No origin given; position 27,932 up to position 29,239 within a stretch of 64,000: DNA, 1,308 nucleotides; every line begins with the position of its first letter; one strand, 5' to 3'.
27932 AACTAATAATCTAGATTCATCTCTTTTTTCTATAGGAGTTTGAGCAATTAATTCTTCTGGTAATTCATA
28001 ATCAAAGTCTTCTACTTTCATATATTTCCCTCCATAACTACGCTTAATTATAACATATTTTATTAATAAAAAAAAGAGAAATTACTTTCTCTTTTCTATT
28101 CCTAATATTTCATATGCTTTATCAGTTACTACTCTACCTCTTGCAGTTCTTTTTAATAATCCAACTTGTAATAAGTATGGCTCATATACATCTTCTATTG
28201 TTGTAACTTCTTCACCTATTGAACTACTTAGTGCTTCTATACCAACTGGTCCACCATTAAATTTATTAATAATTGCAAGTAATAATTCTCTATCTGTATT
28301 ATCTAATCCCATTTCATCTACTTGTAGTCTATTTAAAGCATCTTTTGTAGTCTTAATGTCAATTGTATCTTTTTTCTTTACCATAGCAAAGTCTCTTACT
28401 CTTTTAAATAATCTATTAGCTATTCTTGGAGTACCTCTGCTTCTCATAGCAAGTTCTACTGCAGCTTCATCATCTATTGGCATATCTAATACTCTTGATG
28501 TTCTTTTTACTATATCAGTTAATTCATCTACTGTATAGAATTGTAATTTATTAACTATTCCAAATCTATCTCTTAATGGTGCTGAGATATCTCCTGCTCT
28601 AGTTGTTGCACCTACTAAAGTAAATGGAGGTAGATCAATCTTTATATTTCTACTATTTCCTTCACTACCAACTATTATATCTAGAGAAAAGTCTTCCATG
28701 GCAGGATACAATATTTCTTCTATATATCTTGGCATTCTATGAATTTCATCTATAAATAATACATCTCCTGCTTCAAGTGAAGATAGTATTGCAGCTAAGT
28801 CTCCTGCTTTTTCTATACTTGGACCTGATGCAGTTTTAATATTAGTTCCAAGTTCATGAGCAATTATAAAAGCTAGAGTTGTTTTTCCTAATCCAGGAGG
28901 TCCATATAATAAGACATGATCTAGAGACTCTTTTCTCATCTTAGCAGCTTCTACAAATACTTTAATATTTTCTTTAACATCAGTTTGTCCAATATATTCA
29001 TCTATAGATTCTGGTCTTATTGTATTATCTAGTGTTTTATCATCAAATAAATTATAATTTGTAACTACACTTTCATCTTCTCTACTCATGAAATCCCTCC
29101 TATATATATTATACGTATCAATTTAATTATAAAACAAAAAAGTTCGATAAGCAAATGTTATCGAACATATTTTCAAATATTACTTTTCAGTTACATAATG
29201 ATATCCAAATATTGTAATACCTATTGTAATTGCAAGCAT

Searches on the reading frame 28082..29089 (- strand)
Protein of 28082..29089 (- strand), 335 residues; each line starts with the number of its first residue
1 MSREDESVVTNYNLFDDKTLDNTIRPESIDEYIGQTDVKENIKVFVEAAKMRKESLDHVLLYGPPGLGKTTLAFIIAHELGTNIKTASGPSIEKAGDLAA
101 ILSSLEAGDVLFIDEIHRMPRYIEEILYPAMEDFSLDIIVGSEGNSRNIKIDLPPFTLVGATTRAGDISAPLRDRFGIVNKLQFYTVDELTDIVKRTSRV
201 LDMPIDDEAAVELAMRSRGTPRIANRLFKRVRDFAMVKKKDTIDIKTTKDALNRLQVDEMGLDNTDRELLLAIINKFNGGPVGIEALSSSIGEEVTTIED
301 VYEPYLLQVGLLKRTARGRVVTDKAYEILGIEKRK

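Call 17: search_protein_families(library=pfam, proteins=[window:28082-29089:-], max_evalue=0.001)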
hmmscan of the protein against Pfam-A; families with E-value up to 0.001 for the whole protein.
window:28082-29089:- (335 aa): 11 families
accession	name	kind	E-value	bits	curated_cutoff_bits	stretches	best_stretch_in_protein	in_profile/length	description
PF05496.18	RuvB_N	-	1.6e-76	255.9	27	1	24-182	1-159/159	Holliday junction DNA helicase RuvB P-loop domain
PF17864.7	AAA_lid_4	-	1.9e-30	104.9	27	1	185-258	1-74/74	RuvB AAA lid domain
PF05491.19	RuvB_C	-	4.3e-25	87.9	24.7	1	259-329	1-71/72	RuvB C-terminal winged helix domain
PF00004.35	AAA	-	3.9e-20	73.1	21.2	1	59-180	1-127/131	ATPase family associated with various cellular activities (AAA)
PF07728.20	AAA_5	-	3.6e-09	37.2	22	1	58-176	1-139/139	AAA domain (dynein-related subfamily)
PF06068.19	TIP49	-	2e-07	31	23.8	1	21-85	14-79/347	TIP49 P-loop domain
PF13173.12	AAA_14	-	3.2e-05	24.4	27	1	59-139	5-94/129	AAA domain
PF00910.28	RNA_helicase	-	0.00011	23.1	21.5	1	59-122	1-64/105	RNA helicase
PF20720.3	nSTAND3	-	0.00029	21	27.2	1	47-83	9-44/155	Novel STAND NTPase 3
PF01078.27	Mg_chelatase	-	0.00037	20.4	20.3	0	57-76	23-42/207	Magnesium chelatase, subunit ChlI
PF00158.32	Sigma54_activat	-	0.0007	19.8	20.2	0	108-143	94-129/168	Sigma-54 interaction domain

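Call 73: list_cluster_members(proteins=[window:28082-29089:-, window:35499-36773:-, window:23213-24655:-, window:22435-23202:-, window:50987-54601:-, P0004, P0043, P0082, P0109, P0067])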
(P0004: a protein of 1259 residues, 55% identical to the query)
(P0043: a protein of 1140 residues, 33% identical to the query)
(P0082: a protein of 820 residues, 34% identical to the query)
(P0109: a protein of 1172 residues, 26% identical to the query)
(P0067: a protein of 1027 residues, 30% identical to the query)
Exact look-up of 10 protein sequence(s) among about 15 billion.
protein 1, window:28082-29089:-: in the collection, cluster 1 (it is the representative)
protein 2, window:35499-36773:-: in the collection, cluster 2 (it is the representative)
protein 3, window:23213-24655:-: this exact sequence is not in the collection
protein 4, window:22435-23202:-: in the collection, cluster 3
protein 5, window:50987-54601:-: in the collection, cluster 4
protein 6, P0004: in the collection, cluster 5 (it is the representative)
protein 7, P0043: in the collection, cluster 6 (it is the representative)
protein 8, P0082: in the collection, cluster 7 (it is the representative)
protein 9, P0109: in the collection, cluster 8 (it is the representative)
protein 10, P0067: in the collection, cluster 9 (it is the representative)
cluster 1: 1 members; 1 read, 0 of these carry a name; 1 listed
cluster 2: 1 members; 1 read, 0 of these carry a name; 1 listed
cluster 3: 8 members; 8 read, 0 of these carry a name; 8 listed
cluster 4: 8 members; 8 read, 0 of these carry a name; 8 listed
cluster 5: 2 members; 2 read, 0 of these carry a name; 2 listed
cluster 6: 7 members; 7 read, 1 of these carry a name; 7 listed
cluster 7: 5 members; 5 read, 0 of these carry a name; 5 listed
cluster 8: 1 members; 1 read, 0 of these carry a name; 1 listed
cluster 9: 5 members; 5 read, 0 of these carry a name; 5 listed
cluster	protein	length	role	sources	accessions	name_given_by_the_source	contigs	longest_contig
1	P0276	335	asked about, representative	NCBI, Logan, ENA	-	-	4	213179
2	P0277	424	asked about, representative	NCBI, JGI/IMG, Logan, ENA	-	-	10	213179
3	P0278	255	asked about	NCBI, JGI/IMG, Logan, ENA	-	-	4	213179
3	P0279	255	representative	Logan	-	-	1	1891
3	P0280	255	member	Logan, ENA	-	-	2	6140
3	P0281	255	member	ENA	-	-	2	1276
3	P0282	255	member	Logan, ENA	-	-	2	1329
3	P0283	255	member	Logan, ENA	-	-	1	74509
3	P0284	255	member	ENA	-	-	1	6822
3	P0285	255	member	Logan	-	-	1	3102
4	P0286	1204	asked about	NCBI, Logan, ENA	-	-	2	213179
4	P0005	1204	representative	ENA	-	-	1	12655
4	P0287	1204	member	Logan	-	-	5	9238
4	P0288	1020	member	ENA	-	-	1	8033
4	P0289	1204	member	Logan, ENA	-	-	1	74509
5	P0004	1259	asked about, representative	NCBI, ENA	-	-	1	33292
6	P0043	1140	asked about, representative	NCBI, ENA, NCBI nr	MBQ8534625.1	MAG: type II secretion system protein [Bacilli bacterium] | type II secretion system protein [Bacilli bacterium]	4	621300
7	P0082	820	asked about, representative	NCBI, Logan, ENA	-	-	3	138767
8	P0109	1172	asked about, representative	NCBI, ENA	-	-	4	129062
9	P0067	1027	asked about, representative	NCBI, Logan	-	-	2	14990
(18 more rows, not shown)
